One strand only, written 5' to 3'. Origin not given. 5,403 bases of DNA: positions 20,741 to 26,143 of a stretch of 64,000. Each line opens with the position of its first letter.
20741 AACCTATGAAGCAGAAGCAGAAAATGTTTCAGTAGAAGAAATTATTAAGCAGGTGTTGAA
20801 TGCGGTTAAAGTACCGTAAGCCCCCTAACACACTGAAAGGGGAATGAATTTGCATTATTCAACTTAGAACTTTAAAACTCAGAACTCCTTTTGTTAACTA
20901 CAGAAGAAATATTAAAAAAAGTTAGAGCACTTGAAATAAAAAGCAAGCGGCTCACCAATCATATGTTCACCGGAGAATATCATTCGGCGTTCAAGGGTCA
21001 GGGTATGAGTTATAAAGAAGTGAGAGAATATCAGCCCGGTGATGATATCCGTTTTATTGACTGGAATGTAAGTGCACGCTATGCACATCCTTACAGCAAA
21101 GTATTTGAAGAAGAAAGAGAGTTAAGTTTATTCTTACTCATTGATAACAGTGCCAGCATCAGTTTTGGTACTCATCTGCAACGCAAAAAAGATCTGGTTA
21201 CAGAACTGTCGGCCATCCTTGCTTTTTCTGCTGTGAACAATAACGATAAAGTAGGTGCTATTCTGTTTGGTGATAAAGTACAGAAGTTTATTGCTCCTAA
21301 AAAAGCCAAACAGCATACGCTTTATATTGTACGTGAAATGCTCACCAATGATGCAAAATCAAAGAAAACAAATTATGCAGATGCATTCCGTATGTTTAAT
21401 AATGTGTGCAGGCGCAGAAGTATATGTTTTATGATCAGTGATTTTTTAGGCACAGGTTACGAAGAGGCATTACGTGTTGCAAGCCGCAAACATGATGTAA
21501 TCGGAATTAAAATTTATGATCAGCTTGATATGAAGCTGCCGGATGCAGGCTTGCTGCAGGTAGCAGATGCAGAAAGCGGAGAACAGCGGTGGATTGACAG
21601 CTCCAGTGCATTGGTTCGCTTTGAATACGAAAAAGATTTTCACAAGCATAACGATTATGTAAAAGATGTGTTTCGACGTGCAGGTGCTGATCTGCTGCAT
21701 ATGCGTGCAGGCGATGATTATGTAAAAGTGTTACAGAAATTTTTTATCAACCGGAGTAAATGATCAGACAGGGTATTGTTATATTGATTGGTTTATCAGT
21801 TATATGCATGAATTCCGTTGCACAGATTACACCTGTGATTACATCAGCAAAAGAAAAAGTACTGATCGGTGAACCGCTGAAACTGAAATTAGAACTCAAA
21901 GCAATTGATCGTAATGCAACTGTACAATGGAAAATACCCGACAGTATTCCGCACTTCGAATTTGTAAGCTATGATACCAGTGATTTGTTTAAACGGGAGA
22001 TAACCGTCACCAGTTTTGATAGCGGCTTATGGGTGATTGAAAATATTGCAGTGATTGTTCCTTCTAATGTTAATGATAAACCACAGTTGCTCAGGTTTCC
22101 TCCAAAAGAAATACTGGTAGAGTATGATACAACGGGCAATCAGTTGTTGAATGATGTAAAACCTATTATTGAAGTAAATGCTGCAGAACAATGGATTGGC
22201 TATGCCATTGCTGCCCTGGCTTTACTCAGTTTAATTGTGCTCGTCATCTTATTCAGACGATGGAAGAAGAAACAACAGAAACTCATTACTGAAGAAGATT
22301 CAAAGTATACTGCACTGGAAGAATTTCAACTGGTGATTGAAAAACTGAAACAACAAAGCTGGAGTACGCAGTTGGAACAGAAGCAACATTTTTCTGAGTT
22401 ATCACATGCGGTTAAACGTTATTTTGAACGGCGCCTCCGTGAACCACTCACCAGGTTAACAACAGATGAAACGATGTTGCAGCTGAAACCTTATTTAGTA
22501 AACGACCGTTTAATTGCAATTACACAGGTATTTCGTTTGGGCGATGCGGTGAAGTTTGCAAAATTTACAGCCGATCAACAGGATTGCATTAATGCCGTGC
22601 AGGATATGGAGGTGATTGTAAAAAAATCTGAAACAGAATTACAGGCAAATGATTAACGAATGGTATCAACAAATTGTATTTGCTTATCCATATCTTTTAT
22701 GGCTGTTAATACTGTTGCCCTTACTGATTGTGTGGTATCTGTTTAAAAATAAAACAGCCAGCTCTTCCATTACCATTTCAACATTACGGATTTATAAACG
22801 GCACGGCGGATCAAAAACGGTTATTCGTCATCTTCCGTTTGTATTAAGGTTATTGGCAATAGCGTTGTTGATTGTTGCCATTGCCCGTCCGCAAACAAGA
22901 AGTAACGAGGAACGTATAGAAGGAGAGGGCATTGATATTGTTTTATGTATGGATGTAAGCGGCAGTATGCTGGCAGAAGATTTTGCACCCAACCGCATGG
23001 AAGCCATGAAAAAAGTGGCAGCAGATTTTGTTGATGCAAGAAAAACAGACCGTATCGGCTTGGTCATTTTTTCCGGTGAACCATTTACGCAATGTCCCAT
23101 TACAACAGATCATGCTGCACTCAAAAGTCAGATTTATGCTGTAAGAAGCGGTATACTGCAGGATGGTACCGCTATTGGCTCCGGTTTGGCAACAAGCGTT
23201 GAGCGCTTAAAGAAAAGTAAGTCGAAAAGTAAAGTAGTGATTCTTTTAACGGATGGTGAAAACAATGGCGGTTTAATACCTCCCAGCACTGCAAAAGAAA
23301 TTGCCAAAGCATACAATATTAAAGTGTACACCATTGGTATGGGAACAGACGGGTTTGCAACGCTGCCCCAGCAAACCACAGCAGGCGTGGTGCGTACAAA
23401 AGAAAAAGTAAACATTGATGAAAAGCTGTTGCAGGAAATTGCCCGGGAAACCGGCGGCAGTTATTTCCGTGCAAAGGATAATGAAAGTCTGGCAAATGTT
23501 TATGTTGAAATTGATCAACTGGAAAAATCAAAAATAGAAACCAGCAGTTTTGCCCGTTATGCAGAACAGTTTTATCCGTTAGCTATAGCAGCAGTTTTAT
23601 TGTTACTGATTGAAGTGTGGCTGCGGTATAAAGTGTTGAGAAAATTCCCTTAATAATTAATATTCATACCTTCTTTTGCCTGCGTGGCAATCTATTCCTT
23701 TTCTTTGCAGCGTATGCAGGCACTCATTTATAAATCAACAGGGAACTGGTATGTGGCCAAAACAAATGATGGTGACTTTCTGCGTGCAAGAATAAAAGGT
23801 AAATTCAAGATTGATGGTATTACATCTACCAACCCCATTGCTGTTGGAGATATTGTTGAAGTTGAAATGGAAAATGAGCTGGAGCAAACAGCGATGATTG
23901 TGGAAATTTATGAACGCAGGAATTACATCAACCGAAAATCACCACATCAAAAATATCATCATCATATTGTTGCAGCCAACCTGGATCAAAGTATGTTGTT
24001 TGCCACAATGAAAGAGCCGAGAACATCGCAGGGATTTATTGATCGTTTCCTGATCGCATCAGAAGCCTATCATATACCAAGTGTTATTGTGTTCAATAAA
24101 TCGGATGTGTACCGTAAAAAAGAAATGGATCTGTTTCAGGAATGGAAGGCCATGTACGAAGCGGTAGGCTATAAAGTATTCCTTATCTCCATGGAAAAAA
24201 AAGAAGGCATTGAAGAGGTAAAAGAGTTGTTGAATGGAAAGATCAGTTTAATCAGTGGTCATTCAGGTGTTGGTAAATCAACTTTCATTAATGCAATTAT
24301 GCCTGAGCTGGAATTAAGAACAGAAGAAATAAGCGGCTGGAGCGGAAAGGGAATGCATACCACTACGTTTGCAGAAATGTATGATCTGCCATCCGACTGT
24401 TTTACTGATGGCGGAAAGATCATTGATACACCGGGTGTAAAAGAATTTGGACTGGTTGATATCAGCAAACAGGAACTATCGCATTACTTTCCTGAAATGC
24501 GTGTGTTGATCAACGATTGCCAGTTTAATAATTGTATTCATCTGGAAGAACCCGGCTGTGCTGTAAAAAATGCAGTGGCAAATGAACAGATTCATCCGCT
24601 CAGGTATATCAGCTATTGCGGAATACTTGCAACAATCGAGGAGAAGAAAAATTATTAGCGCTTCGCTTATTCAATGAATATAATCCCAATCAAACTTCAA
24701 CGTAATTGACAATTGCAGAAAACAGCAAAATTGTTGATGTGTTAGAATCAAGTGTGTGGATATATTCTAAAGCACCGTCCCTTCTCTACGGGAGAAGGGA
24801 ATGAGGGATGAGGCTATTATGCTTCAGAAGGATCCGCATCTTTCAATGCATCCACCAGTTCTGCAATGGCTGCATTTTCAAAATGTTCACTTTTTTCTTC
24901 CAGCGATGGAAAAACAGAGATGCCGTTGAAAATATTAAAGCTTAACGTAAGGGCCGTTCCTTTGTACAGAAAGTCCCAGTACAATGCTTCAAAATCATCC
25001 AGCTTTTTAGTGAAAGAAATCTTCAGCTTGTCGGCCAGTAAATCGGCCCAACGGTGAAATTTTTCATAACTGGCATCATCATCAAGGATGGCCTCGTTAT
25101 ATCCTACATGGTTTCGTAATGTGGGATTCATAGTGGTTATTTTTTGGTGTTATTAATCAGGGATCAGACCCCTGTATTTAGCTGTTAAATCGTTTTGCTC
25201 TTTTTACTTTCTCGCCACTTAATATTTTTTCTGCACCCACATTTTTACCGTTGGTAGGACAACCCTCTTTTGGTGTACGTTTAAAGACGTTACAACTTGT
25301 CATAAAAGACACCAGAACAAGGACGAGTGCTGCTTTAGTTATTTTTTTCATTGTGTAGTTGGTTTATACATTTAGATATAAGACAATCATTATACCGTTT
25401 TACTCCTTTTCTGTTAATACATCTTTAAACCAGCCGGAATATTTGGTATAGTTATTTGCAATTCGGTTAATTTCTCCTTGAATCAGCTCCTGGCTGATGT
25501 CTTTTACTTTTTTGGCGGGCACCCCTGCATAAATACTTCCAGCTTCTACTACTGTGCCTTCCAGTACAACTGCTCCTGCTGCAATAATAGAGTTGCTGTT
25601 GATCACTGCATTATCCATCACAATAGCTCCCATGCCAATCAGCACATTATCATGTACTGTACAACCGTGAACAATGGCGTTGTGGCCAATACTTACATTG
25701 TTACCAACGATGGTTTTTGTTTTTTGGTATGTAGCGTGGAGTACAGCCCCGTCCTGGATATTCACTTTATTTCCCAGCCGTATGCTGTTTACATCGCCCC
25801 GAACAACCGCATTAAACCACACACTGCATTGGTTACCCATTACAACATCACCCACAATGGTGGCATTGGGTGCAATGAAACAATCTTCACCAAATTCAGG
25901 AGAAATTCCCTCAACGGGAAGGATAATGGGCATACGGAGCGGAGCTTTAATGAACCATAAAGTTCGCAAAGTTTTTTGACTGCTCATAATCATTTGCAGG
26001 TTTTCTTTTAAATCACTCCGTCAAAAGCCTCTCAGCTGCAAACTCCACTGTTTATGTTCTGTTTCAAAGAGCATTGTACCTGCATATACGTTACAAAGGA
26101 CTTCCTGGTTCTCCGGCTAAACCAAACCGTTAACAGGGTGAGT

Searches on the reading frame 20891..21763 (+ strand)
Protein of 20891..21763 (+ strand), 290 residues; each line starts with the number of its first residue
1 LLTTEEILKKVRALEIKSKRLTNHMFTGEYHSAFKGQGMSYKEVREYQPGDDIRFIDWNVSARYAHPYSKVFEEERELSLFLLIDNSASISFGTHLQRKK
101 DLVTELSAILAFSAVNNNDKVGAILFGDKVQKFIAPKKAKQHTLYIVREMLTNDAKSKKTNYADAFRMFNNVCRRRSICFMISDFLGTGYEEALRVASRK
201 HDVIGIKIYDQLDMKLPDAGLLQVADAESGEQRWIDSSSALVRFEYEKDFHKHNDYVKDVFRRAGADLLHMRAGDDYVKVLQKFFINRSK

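Call 31: search_protein_families(library=pfam, proteins=[window:20891-21763:+], max_evalue=0.001)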
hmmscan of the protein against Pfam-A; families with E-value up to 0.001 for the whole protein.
window:20891-21763:+ (290 aa): 2 families
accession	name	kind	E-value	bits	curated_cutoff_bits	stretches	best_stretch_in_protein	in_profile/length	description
PF01882.25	DUF58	-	1.1e-70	237.7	23.4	1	43-254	1-214/216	Protein of unknown function DUF58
PF13519.12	VWA_2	-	5.9e-14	53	27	1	81-185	2-106/107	von Willebrand factor type A domain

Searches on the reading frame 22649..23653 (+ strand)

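Call 41: search_protein_families(library=pfam, proteins=[window:22649-23653:+], max_evalue=0.00001)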
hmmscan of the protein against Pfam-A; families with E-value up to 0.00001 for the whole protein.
window:22649-23653:+ (334 aa): 4 families
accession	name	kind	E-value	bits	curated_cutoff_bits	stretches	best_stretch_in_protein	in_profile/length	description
PF00092.34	VWA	-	1.8e-23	84.1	23.8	1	96-284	1-171/174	von Willebrand factor type A domain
PF13519.12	VWA_2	-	1.1e-20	74.6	27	1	97-204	1-107/107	von Willebrand factor type A domain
PF07584.16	BatA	-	2.3e-14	54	25.9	1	10-81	3-77/77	Aerotolerance regulator N-terminal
PF01882.25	DUF58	-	2.4e-06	27.3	23.4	1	94-202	35-142/216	Protein of unknown function DUF58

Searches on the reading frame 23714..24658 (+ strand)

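Call 42: search_protein_families(library=pfam, proteins=[window:23714-24658:+], max_evalue=0.00001)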
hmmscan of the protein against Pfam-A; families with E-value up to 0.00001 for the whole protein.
window:23714-24658:+ (314 aa): 3 families
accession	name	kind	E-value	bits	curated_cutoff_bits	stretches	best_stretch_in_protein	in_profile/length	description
PF03193.22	RsgA_GTPase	-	2.8e-52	177.5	30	1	65-247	1-173/174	RsgA GTPase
PF16745.11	RsgA_N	-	3.6e-10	39.9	27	1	4-55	3-49/54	RsgA N-terminal domain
PF02421.24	FeoB_N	-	5e-06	26.6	27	0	120-171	105-154/156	Ferrous iron transport protein B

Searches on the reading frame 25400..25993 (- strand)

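Call 42: search_protein_families(library=pfam, proteins=[window:25400-25993:-], max_evalue=0.00001)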
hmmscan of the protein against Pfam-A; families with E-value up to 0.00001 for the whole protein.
window:25400-25993:- (197 aa): 2 families
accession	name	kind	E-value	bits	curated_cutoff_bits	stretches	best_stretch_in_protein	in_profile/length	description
PF00132.30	Hexapep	-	3.8e-20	71.1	27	2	110-143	1-34/36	Bacterial transferase hexapeptide (six repeats)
PF25084.1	LbH_EIF2B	-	2e-12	47.4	54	2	71-151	16-95/105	EIF2B subunit epsilon LbH domain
